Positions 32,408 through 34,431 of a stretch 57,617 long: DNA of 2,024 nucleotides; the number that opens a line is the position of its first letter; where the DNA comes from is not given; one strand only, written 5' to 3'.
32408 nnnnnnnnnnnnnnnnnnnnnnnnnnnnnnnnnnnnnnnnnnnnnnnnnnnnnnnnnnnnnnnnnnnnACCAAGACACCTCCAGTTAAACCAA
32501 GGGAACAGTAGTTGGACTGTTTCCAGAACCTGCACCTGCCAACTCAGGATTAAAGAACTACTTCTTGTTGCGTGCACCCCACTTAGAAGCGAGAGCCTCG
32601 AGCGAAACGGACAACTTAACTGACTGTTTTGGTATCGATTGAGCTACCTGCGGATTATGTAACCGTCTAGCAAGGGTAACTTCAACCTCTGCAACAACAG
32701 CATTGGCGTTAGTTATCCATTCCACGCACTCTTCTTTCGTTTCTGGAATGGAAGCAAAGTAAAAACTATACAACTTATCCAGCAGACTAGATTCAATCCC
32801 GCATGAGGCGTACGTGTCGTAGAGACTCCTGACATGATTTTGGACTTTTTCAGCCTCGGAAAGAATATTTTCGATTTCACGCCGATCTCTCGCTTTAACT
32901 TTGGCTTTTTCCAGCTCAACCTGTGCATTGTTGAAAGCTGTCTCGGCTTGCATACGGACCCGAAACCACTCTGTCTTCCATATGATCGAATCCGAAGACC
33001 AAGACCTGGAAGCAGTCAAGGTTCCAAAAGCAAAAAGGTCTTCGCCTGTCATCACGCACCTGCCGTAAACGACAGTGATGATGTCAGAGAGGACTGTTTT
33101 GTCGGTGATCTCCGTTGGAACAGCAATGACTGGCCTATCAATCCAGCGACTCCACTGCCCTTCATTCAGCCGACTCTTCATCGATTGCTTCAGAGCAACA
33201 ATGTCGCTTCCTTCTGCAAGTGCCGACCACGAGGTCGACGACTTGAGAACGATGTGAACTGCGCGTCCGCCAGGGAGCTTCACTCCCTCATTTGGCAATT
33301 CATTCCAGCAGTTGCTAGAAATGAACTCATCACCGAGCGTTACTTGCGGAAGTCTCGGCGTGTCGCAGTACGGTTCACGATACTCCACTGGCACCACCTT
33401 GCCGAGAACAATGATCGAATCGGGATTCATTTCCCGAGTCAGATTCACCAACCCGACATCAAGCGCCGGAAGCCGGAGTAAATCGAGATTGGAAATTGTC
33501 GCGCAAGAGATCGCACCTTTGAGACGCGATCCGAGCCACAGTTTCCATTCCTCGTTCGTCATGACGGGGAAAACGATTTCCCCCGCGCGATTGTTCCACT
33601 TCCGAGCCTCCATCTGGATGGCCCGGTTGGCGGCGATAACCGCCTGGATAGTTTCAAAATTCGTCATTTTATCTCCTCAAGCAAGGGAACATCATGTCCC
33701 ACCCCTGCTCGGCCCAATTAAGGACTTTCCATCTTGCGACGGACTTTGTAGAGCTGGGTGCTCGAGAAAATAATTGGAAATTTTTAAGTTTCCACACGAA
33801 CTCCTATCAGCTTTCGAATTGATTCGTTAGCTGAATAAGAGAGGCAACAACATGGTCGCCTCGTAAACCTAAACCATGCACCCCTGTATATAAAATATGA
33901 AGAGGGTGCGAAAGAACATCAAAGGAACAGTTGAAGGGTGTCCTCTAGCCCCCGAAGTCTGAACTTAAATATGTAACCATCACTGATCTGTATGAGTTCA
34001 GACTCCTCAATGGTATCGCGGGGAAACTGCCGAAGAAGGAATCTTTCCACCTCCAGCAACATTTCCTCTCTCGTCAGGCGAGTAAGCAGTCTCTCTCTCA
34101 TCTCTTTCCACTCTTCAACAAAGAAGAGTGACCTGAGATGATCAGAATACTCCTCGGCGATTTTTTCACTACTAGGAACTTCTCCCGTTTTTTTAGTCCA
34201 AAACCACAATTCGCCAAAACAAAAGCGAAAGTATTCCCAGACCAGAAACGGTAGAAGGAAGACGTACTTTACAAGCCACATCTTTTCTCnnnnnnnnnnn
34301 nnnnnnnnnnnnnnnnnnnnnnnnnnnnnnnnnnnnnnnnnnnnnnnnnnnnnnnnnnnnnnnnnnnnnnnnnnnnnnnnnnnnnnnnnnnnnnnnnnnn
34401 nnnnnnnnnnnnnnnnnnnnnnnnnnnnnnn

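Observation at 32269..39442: GC-rich ~7 kb island at the tRNA-Asp 3' flank: DEAH helicase plus orphan genes and dense RNA structure, with no integrase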

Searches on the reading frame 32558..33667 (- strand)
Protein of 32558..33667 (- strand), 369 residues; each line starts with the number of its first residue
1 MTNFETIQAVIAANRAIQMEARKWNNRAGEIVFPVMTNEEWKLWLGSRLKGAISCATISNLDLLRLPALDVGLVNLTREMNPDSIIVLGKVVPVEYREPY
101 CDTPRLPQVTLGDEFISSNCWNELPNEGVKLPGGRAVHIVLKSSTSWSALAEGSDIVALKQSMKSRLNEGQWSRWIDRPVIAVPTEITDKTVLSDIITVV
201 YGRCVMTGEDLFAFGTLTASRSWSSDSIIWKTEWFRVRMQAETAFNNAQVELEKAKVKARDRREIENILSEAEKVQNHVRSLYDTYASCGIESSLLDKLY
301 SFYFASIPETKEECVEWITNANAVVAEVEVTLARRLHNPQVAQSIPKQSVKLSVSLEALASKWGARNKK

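Call 7: search_protein_families(library=pfam, proteins=[window:32558-33667:-], max_evalue=0.1)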
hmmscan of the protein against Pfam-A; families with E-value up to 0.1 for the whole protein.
window:32558-33667:- (369 aa): 0 families

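Call 8: search_protein_families(library=phrogs, proteins=[window:32558-33667:-], max_evalue=0.1)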
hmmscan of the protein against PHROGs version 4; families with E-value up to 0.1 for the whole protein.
window:32558-33667:- (369 aa): 0 families

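Call 9: search_protein_families(library=padloc, proteins=[window:32558-33667:-], max_evalue=0.1)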
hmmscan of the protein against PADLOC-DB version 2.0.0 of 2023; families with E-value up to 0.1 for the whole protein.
window:32558-33667:- (369 aa): 1 family
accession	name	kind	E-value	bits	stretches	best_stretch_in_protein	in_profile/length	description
PDLC00527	JetD1|JetD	-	0.0073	13.4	1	219-327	54-167/387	DUF2220; DUF3322; DUF2399 domain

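Call 10: search_protein_families(library=ncbifam, proteins=[window:32558-33667:-], max_evalue=0.1)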
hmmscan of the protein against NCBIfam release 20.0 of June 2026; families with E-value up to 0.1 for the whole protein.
window:32558-33667:- (369 aa): 0 families

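Call 23: find_homologous_proteins(query=window:32558-33667:-)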
Query window:32558-33667:- (369 aa): 31 proteins with E <= 0.001 among 4639 candidates.
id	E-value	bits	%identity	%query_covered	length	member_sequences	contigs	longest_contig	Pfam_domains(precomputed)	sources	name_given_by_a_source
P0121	1.4e-242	822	100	100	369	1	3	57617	-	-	-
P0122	3.1e-148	512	69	93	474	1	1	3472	-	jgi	-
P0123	1.4e-145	503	67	92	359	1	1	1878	-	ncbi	-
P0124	5.3e-141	488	64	93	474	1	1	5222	-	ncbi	-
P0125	1.5e-128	447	61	93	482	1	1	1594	-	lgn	-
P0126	4.4e-127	442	62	90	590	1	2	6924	-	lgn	-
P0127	7.8e-111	389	54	88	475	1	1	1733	-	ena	-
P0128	2.3e-101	357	56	90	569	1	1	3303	-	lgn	-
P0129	5.0e-65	238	42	72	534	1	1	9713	-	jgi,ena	-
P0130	6.3e-56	208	36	89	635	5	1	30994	-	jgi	-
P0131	7.9e-50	188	36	90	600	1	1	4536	PF21010.3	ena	-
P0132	1.0e-44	171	34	90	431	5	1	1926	-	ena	-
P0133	2.6e-44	170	36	88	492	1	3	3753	-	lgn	-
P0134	4.0e-44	169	34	90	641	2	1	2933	-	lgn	-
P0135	1.4e-37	148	32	88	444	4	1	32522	-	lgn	-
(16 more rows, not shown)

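Call 32: predict_structure(alignment_id=A1)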
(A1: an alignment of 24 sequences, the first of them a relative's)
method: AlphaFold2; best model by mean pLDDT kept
length: 369 residues; sequences in the alignment: 24
mean_pLDDT: 88.3   pTM: 0.64
mean pLDDT of the five models: 88.3, 87.2, 86.8, 86.6, 85.9
residues with pLDDT >= 90: 258; 70-90: 77; 50-70: 16; < 50: 18
segments of 3 or more residues with pLDDT < 50: 344-354, 366-369
pLDDT, mean of each block of 10 residues (from residue 1): 81 94 94 93 89 83 91 97 96 94 91 91 95 96 90 95 93 94 92 96 92 96 83 97 97 94 93 94 84 88 92 94 92 73 46 52 51
secondary structure, 60 per line:
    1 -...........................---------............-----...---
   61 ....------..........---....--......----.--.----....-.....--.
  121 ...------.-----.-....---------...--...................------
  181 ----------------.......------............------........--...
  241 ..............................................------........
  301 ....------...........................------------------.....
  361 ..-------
elements in order: H2-28 H38-49 H61-64 H71-80 E84-87 E90-95 E108-111 H113-117 H120-123 E138-141 E151-153 H156-174 E197-203 E210-221 E228-235 H238-286 H293-304 H311-337 H356-362

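Call 37: fold_search(model_id=the predicted structure, library=pdb)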
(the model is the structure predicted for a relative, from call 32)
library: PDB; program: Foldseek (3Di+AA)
matches with E <= 10: 325; with E <= 0.001: 1
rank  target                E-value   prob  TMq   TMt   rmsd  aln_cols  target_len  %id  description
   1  9gft_B                9.3e-06  1.00  0.27  0.10  26.9       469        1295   13  Structure of the HrpA-bound E. coli disome, Class I (released 2025-02-12)
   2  8a6x_B                1.7e-01  0.20  0.11  0.11  23.5       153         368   12  Crystal structure of a chimeric LOV-Histidine kinase SB2F1 (asymmetrical variant, trigonal form with long c axis) (released 2024-01-10)
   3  9a2i_MODEL_1_A        2.0e-01  0.35  0.21  0.13  24.1       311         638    9  Model of E. coli DnaK by in-cell photo-crosslinking MS and deep learning (released 2023-02-24)
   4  8a7h_A                2.8e-01  0.23  0.14  0.14  18.4       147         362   11  Crystal structure of a chimeric LOV-Histidine kinase SB2F1-I66R mutant (light state; asymmetrical variant, trigonal fo (released 2024-01-10)
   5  8a7f_B                5.0e-01  0.25  0.16  0.16  18.7       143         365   10  Crystal structure of a chimeric LOV-Histidine kinase SB2F1-I66R mutant (asymmetrical variant, trigonal form with long  (released 2024-01-10)
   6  4mt4_B                5.0e-01  0.12  0.12  0.10  23.1       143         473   16  Crystal structure of the Campylobacter jejuni CmeC outer membrane channel (released 2014-09-24)
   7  3d2e_C                5.3e-01  0.21  0.16  0.11  15.6       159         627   11  Crystal structure of a complex of Sse1p and Hsp70, Selenomethionine-labeled crystals (released 2008-06-17)
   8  5woe_MODEL_1_A        6.0e-01  0.12  0.09  0.22  26.0       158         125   11  Solution structure of the sorting nexin 25 phox-homology domain (released 2018-08-08)
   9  8a3u                  6.7e-01  0.08  0.09  0.09  24.5       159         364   11  Crystal structure of a chimeric LOV-Histidine kinase SB2F1 (symmetrical variant, trigonal form with short c-axis) (released 2023-12-20)
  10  4b9q_D                7.5e-01  0.25  0.20  0.13  17.6       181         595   10  Open conformation of ATP-bound Hsp70 homolog DnaK (released 2012-11-14)
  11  8a7f_A                7.5e-01  0.15  0.15  0.15  18.5       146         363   11  Crystal structure of a chimeric LOV-Histidine kinase SB2F1-I66R mutant (asymmetrical variant, trigonal form with long  (released 2024-01-10)
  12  9of2_F                8.0e-01  0.03  0.09  0.12  21.8       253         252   10  Dimer of HIF-2a-ARNT Heterodimers Complexed on 51-bp HRE/HAS (released 2025-06-11)
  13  4b9q_A                8.4e-01  0.33  0.20  0.13  14.2       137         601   12  Open conformation of ATP-bound Hsp70 homolog DnaK (released 2012-11-14)
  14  9p6i_B                8.4e-01  0.21  0.14  0.25  13.6       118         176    8  Crystal Structure of the Histidine Kinase VC2136 from Vibrio cholerae serotype O1 (released 2025-08-20)
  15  4i5s_B                8.4e-01  0.10  0.10  0.10  20.9       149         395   13  Structure and function of sensor histidine kinase (released 2013-03-27)
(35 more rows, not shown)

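Call 38: search_solved_structures(query=A1, max_evalue=10, show_alignments=2)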
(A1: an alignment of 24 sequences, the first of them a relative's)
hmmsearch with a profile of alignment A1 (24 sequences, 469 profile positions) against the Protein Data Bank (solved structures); distinct sequences matched with E-value up to 10: 22.
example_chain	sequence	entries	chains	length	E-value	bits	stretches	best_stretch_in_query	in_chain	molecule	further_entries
6nuk_A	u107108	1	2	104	0.055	15.9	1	254-320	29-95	Ferredog-Diesel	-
3dka_A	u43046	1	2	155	0.074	15.4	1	274-394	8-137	DinB-like Protein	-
7uvj_A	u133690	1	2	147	0.15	14.4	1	283-383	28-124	Apolipoprotein E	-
2ynz_A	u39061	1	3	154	0.17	14.3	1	302-434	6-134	GENERAL CONTROL PROTEIN GCN4, PUTATIVE INNER MEMBRANE PROTEIN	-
4oyd_B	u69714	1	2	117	0.27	13.6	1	255-349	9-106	Computationally designed Inhibitor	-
6iwb_A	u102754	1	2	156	0.33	13.3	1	282-378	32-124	Apolipoprotein E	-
2n5e_A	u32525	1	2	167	0.41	13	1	223-354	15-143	Apolipoprotein A-I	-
10aw_A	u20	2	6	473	0.51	12.7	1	234-321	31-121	50 kDa outer membrane protein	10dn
9ygm_LW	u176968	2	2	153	0.55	12.5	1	238-327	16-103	60S ribosomal protein uL23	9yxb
5xau_B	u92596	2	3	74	0.59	12.5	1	260-326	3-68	Laminin subunit beta-1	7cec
6cfe_A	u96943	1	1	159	0.67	12.3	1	283-378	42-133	Mutant of Apolipoprotein E3 (APO-E3)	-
1le2_A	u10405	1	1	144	0.69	12.2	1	283-378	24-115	APOLIPOPROTEIN E2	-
5j0k_A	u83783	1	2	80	0.77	12.1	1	271-334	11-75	designed protein 2L4HC2_23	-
1lpe_A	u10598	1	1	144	0.79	12.1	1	283-379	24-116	APOLIPOPROTEIN E3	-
1bz4_A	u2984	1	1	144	0.79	12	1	283-378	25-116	PROTEIN (APOLIPOPROTEIN E)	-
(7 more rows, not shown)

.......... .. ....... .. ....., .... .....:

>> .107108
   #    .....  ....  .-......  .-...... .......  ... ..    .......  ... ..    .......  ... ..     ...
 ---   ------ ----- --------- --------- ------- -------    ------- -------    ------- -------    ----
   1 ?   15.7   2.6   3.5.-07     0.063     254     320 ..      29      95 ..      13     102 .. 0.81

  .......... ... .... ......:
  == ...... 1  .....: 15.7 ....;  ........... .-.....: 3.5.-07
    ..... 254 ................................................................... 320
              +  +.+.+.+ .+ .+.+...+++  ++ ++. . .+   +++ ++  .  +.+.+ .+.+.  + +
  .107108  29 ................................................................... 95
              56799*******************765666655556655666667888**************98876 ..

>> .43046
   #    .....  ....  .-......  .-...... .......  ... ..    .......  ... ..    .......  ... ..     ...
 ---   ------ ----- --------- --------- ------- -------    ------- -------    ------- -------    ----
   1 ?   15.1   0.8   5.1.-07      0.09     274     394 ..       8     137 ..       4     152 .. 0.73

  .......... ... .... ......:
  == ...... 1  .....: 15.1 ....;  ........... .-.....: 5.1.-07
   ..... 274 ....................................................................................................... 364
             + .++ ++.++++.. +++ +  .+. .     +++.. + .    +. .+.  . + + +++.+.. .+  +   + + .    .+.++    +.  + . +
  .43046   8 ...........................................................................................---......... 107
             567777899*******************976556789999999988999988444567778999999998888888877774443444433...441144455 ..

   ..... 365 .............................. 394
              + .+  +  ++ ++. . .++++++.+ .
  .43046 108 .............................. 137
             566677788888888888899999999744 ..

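Call 40: search_protein_families(library=pfam, alignment_id=A1, max_evalue=0.1)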
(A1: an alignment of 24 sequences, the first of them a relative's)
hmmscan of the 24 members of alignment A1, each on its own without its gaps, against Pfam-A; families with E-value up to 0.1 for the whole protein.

A. member 1, P0121 (369 aa): 0 families

B. families by the number of members that match (of 24 scanned): 9 families
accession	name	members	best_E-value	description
PF08895.16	DUF1840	3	0.022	Domain of unknown function (DUF1840)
PF01915.27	Glyco_hydro_3_C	2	0.035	Glycosyl hydrolase family 3 C-terminal domain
PF21010.2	HA2_C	1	3.5e-06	Helicase associated domain (HA2), ratchet-like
PF11838.14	ERAP1_C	1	0.0066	ERAP1-like C-terminal domain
PF13822.11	ACC_epsilon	1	0.033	Acyl-CoA carboxylase epsilon subunit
PF17243.7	POTRA_TamA_1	1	0.062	POTRA domain TamA domain 1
PF05058.17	ActA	1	0.07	ActA Protein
PF19556.4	PRTRC_E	1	0.077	PRTRC system protein E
PF07820.17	TraC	1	0.078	TraC-like protein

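Call 43: search_protein_representatives(alignment_id=A1)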
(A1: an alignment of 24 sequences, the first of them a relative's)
Query: 24 sequences, 469 profile positions. Proteins with E-value up to 0.001 (for the whole library): 416; up to 1e-10: 340; up to 1e-30: 212. The best 150 are listed.
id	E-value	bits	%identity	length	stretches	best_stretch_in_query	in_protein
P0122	1.5e-165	568.4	-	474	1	2-467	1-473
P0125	9.7e-151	519.6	-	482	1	2-468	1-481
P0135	1.2e-150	519.3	-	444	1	6-464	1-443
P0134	1.4e-150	519.1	-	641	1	2-468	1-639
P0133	1.4e-147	509.1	-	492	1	5-464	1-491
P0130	1.3e-146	506.0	-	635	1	6-468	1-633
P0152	6.8e-141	487.1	-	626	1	7-465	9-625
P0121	3.8e-137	474.8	-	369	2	2-333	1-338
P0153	2.4e-136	472.1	-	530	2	2-261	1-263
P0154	3.9e-135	468.1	-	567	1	7-436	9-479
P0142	1.2e-132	459.9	-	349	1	6-344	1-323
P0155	1.0e-125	437.1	-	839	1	6-443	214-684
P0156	1.2e-124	433.5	-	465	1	2-422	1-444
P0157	2.4e-123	429.2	-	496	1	5-464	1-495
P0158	3.1e-123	428.9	-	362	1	8-334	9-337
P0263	1.9e-73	264.7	-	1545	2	7-352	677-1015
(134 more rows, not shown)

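Call 95: search_dna_similar(query=window:32558-33667:-, collection=phages, mode=protein, max_rows=8, max_evalue=0.01)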
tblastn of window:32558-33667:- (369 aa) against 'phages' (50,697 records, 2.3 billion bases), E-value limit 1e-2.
No match.

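Call 96: find_related_loci(query=A1, collection=viral_contigs, flank=8000)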
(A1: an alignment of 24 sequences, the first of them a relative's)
Query A1 (369 aa) in viral_contigs; peptide patterns used: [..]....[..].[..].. (x = any residue, [..] = any of these).
8 stretches matched a pattern, but none encodes a relative of the query by tblastn (E <= 1e-3).

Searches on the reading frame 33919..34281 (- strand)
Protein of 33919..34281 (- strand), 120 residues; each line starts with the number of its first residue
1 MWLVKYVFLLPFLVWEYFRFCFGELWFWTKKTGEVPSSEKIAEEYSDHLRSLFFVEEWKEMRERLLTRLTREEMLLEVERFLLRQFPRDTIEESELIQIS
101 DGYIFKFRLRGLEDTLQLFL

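Call 7: search_protein_families(library=pfam, proteins=[window:33919-34281:-], max_evalue=0.1)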
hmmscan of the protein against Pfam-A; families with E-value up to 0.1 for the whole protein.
window:33919-34281:- (120 aa): 1 family
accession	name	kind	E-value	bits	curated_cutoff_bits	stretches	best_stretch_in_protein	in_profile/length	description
PF11808.13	PhoR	-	0.096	13.5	27.1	0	3-51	30-76/86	Phosphate regulon sensor protein PhoR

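Call 8: search_protein_families(library=phrogs, proteins=[window:33919-34281:-], max_evalue=0.1)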
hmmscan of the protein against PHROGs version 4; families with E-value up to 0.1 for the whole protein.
window:33919-34281:- (120 aa): 0 families

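Call 9: search_protein_families(library=padloc, proteins=[window:33919-34281:-], max_evalue=0.1)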
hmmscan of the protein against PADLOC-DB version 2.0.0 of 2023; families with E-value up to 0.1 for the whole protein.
window:33919-34281:- (120 aa): 0 families

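Call 10: search_protein_families(library=ncbifam, proteins=[window:33919-34281:-], max_evalue=0.1)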
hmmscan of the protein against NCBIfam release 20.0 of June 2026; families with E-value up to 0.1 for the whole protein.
window:33919-34281:- (120 aa): 0 families

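Call 129: search_solved_structures(query=window:33919-34281:-, max_evalue=1)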
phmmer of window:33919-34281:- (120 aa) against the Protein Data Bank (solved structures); distinct sequences matched with E-value up to 1: 1.
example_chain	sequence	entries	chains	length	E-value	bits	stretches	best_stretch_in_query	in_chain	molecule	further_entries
9lgg_A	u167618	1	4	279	0.91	12.9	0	31-76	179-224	Muscle, skeletal receptor tyrosine-protein kinase,Ig3-Fz domains of hMuSK:L1 peptide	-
